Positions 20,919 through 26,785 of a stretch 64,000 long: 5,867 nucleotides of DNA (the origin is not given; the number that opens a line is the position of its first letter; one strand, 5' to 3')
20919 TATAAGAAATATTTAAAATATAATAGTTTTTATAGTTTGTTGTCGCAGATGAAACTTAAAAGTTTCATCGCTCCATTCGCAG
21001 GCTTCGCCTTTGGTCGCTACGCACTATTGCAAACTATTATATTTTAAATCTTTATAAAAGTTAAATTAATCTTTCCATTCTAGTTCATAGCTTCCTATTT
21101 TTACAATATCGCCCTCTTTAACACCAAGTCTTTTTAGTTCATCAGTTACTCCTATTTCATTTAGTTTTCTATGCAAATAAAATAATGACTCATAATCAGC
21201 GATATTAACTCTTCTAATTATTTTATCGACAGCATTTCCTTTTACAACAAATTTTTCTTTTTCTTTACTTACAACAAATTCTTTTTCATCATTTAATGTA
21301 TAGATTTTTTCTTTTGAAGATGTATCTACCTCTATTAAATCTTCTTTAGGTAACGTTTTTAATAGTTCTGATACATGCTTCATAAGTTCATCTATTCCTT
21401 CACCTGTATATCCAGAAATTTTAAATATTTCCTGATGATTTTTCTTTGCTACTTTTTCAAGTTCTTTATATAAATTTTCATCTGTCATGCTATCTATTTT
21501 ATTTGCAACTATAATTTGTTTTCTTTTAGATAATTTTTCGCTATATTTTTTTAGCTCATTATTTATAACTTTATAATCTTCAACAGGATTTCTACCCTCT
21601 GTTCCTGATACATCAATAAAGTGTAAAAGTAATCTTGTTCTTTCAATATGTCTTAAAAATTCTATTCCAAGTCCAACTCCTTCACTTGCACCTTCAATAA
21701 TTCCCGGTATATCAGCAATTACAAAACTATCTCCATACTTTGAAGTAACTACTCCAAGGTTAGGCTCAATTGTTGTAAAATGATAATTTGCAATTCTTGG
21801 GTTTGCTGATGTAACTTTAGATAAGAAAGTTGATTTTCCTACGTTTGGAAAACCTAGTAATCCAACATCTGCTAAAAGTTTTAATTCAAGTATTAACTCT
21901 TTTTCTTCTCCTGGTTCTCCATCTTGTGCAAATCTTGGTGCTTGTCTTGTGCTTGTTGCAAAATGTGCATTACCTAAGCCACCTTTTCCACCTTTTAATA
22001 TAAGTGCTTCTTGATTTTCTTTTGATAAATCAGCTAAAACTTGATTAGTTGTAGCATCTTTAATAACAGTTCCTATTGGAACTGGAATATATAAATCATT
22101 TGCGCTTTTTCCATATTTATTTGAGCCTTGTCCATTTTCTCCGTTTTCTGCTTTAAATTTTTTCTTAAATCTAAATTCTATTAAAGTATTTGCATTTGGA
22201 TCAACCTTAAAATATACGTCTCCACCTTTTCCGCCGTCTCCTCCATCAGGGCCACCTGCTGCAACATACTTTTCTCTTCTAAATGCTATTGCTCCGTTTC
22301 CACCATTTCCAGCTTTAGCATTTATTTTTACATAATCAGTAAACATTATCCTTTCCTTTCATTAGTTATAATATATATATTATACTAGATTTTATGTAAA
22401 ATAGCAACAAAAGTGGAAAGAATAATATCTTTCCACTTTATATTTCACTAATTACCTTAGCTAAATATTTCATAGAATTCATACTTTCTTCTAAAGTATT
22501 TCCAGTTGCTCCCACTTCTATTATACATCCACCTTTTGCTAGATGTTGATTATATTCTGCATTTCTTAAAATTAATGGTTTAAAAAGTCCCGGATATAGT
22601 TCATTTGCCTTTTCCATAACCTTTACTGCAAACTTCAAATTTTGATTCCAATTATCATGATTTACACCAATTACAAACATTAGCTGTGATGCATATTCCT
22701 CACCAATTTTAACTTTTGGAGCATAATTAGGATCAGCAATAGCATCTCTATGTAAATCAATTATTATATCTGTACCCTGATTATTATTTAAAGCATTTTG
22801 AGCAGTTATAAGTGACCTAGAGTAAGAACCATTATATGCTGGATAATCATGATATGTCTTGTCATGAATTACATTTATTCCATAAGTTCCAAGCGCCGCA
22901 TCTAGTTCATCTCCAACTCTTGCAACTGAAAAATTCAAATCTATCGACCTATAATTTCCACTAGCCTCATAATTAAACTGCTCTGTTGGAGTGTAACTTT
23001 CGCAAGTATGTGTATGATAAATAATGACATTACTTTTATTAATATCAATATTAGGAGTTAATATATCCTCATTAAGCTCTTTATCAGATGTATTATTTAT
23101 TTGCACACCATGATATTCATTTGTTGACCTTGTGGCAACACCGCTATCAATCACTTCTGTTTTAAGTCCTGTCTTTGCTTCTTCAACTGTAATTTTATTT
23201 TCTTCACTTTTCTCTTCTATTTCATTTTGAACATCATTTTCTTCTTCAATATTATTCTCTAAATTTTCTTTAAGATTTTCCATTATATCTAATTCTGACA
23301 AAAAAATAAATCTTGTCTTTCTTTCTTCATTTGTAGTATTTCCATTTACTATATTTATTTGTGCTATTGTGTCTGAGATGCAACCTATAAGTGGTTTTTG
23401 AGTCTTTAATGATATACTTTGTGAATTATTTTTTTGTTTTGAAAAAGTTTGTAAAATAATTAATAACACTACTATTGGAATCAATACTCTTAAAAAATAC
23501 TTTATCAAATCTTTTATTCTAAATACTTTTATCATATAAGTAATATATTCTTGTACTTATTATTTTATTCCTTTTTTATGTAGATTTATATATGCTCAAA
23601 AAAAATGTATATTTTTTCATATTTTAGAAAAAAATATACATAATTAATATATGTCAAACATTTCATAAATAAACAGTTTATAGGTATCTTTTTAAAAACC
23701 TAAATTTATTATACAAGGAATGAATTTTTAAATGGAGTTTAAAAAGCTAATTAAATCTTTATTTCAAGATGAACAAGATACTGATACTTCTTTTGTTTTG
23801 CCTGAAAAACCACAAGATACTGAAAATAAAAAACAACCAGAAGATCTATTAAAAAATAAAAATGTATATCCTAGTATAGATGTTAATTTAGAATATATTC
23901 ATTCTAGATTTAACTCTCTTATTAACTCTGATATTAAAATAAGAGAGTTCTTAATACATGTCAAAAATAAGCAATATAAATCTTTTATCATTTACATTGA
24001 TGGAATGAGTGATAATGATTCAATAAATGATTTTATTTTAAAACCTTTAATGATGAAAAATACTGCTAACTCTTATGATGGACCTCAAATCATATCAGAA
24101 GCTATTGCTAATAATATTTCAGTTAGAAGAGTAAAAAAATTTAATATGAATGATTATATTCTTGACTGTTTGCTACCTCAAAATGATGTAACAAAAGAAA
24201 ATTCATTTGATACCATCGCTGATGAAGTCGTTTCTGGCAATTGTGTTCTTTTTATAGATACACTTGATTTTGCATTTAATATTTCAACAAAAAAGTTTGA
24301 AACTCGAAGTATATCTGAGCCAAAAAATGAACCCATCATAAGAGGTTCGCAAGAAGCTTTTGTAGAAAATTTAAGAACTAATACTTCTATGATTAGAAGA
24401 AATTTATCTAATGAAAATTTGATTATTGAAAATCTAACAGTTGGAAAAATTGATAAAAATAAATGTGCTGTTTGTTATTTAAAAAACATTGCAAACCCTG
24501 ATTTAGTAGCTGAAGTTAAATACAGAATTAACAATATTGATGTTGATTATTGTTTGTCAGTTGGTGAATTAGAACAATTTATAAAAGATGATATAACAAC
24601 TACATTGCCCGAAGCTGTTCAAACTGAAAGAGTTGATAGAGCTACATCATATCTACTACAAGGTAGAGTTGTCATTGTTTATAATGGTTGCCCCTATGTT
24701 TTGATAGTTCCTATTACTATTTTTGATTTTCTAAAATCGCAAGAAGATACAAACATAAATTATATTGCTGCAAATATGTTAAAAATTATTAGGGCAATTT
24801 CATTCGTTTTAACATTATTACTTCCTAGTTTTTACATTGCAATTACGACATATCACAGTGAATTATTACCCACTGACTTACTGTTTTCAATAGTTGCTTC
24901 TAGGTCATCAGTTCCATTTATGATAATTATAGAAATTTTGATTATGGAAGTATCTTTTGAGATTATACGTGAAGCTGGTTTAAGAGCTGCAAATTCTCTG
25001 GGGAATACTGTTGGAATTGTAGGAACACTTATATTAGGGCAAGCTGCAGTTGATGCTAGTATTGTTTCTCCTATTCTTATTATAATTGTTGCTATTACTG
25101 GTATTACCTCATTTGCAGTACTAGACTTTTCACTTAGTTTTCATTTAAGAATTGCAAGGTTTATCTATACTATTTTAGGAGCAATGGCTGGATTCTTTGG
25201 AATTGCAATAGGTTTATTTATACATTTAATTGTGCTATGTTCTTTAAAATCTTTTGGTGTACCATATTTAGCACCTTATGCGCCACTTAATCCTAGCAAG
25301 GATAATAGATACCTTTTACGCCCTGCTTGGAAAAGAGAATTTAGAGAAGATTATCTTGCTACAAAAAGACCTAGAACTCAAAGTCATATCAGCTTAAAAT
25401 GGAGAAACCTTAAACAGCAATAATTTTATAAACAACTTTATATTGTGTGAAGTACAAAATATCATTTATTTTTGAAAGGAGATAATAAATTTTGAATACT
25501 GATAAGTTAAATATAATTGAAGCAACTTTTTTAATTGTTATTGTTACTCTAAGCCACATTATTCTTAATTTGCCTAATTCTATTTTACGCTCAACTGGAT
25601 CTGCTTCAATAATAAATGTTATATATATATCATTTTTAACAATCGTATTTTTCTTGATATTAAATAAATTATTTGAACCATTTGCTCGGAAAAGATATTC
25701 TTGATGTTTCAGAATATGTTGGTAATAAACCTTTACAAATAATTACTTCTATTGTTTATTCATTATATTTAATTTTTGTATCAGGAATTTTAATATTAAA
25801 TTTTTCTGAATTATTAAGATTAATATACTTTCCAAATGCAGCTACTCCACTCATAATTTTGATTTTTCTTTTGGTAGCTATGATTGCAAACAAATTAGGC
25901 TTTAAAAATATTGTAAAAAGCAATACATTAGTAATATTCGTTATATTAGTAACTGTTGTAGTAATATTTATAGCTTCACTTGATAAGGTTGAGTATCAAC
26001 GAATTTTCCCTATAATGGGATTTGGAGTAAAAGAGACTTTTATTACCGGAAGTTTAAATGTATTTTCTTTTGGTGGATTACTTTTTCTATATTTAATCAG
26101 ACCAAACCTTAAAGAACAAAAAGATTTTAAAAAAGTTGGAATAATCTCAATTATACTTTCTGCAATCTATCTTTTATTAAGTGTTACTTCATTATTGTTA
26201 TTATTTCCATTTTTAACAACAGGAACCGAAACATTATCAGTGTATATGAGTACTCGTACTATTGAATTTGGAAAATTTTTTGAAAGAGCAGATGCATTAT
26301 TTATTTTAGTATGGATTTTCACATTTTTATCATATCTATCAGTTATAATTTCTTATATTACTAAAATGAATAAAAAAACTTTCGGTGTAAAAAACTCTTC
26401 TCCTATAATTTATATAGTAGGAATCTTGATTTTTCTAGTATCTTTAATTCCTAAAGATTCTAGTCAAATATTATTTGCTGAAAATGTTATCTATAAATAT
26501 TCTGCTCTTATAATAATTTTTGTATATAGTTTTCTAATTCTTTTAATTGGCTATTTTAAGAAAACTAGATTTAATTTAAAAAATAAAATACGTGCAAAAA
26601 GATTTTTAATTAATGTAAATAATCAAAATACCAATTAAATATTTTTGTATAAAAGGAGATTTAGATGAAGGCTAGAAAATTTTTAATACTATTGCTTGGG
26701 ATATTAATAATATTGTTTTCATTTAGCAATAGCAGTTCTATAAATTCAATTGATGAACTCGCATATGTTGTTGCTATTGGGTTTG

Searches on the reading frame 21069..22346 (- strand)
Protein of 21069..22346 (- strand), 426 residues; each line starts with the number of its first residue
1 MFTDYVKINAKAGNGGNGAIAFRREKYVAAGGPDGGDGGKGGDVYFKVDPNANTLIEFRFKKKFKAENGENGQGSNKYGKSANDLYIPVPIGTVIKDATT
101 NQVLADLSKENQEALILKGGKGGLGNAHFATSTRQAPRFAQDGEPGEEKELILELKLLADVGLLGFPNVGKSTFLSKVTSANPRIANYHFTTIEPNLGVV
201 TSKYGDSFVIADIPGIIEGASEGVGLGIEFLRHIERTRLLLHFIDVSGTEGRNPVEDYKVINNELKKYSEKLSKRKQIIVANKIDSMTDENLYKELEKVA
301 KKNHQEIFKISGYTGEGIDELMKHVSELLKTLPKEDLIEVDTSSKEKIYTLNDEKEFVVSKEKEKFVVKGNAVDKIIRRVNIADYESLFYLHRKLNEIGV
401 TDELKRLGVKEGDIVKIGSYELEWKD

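Call 48: find_encoding_contigs(protein=window:21069-22346:-, flank=3000, max_places=10)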
Protein window:21069-22346:- (426 aa): no gene with exactly this product is on record in the collection.

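Call 68: search_protein_families(library=pfam, proteins=[window:21069-22346:-])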
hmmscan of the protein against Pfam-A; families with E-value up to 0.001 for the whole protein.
window:21069-22346:- (426 aa): 8 families
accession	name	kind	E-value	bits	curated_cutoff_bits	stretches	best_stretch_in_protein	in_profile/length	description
PF01018.28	GTP1_OBG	-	2.7e-65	219.2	27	1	4-157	2-155/155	GTP1/OBG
PF01926.29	MMR_HSR1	-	1.1e-24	87.1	21.9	1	160-283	1-113/113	50S ribosome-binding GTPase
PF09269.16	DUF1967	-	8.3e-20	71.1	27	1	358-424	2-70/70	Domain of unknown function (DUF1967)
PF02421.24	FeoB_N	-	2.5e-13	50.3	27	1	161-216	3-57/156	Ferrous iron transport protein B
PF03308.22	MeaB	-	2.8e-05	23.7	23.1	0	280-355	177-261/273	Methylmalonyl Co-A mutase-associated GTPase MeaB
PF00025.27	Arf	-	0.00013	21.9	22.3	0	163-327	19-172/174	ADP-ribosylation factor family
PF00009.33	GTP_EFTU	-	0.00058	19.9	26.5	0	276-330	123-187/188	Elongation factor Tu GTP binding domain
PF03193.22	RsgA_GTPase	-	0.00059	20.1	30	0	274-327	53-106/174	RsgA GTPase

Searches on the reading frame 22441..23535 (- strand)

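Call 68: search_protein_families(library=pfam, proteins=[window:22441-23535:-])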
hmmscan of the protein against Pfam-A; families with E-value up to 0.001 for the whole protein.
window:22441-23535:- (365 aa): 1 family
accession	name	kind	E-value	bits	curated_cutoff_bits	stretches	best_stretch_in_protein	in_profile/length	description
PF07454.18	SpoIIP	-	3.5e-66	223.9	24.4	1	91-363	25-269/269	Stage II sporulation protein P (SpoIIP)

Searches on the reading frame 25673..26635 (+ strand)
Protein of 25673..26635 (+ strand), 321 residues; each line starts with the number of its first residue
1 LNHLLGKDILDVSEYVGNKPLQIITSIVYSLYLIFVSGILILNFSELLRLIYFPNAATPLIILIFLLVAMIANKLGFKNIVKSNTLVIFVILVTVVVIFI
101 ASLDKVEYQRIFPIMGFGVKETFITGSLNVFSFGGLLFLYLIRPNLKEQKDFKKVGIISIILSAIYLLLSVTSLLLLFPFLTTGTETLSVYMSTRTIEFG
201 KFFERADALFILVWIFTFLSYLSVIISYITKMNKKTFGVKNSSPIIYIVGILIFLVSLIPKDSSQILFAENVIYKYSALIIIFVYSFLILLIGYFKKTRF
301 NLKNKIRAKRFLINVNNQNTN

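Call 76: search_protein_families(library=pfam, max_evalue=1e-8, proteins=[window:25673-26635:+])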
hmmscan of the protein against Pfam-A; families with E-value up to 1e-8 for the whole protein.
window:25673-26635:+ (321 aa): 1 family
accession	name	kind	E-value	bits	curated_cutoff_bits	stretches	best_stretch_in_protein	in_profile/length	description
PF03845.19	Spore_permease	-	1.1e-30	107.1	23.4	1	7-265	63-320/321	Spore germination protein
